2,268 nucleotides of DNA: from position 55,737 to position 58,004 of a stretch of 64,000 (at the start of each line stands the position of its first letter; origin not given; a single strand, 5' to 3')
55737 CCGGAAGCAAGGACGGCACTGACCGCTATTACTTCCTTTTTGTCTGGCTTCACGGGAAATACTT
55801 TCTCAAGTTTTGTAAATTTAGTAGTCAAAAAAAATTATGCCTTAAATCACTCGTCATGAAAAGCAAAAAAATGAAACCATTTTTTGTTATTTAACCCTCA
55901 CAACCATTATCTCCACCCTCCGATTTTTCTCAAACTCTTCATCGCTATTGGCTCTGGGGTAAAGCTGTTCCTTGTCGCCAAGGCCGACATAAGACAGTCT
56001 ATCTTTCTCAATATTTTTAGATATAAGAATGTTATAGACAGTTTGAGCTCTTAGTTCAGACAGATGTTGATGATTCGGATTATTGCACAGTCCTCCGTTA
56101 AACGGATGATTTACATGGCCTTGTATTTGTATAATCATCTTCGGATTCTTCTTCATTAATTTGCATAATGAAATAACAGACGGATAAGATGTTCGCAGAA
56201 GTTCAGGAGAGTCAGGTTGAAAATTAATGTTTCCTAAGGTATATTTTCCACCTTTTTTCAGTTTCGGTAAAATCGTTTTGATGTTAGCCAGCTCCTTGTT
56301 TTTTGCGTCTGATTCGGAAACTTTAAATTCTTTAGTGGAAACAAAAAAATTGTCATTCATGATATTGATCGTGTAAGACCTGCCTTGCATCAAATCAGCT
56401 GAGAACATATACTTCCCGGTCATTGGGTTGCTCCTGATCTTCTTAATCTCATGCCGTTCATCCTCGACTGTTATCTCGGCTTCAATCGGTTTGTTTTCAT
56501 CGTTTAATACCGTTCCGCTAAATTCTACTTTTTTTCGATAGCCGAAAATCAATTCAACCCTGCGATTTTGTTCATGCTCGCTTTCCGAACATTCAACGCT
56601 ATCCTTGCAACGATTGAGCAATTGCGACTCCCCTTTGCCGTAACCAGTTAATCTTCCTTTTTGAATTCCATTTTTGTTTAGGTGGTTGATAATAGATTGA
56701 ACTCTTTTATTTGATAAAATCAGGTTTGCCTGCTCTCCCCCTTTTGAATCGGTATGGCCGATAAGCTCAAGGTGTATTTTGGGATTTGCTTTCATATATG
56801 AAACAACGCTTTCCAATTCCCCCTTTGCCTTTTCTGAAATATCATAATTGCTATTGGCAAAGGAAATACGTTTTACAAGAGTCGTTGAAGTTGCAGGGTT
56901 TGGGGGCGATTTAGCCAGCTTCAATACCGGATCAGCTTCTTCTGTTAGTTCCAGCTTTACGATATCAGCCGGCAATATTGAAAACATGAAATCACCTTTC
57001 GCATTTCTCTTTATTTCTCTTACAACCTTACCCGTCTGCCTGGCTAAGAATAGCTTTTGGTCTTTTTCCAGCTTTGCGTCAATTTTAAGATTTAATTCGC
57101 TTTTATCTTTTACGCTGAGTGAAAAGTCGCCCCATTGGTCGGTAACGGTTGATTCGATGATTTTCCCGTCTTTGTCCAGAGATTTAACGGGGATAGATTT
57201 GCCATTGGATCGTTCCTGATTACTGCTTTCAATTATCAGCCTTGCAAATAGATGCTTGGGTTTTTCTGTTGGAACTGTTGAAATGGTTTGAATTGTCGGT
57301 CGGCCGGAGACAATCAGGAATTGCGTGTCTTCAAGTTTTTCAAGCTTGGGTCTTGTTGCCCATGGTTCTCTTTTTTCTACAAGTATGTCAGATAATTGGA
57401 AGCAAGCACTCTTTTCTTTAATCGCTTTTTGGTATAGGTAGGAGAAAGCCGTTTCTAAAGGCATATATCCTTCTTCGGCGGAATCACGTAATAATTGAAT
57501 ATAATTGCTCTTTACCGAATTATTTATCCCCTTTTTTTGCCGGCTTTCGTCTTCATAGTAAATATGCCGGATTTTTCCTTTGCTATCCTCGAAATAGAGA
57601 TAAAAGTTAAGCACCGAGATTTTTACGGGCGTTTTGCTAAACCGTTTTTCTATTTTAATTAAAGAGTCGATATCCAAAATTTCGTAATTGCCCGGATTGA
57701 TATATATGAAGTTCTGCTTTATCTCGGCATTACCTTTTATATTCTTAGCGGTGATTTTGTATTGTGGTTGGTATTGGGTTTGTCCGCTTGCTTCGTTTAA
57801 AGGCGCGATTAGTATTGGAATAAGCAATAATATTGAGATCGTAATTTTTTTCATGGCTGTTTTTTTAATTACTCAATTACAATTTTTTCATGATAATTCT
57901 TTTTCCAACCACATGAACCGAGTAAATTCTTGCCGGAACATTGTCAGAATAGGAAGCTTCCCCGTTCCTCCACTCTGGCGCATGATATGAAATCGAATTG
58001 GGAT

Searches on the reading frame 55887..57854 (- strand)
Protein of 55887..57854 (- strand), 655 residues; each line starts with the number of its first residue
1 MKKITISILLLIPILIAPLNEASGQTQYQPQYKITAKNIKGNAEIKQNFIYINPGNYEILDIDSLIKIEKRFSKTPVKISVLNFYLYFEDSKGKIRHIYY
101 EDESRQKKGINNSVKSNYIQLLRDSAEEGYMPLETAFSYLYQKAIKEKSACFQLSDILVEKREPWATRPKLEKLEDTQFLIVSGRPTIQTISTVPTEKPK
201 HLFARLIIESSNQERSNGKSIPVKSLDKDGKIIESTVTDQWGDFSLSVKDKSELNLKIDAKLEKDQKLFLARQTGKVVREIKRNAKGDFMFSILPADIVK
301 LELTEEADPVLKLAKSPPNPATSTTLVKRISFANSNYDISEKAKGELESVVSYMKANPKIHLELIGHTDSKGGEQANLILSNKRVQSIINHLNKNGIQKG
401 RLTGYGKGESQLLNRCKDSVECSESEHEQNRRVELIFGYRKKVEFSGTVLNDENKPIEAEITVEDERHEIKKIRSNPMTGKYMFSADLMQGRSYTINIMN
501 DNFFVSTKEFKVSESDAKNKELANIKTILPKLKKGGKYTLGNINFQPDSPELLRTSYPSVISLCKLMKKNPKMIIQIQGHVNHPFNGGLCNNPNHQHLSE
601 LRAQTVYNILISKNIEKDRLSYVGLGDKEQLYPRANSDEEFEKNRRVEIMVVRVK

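Call 89: search_protein_families(library=pfam, proteins=[window:55887-57854:-], max_evalue=0.001)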
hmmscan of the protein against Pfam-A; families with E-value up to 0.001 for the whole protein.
window:55887-57854:- (655 aa): 3 families
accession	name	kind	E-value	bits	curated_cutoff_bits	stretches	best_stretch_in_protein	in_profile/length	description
PF00691.25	OmpA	-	2.2e-27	95.7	27.2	2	332-419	2-91/98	OmpA family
PF05359.17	DUF748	-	7.7e-06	24.7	50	0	328-375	879-926/1037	Domain of Unknown Function (DUF748)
PF17210.9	SdrD_B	-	0.00044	20.9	29.7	0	460-514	28-80/112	SdrD B-like domain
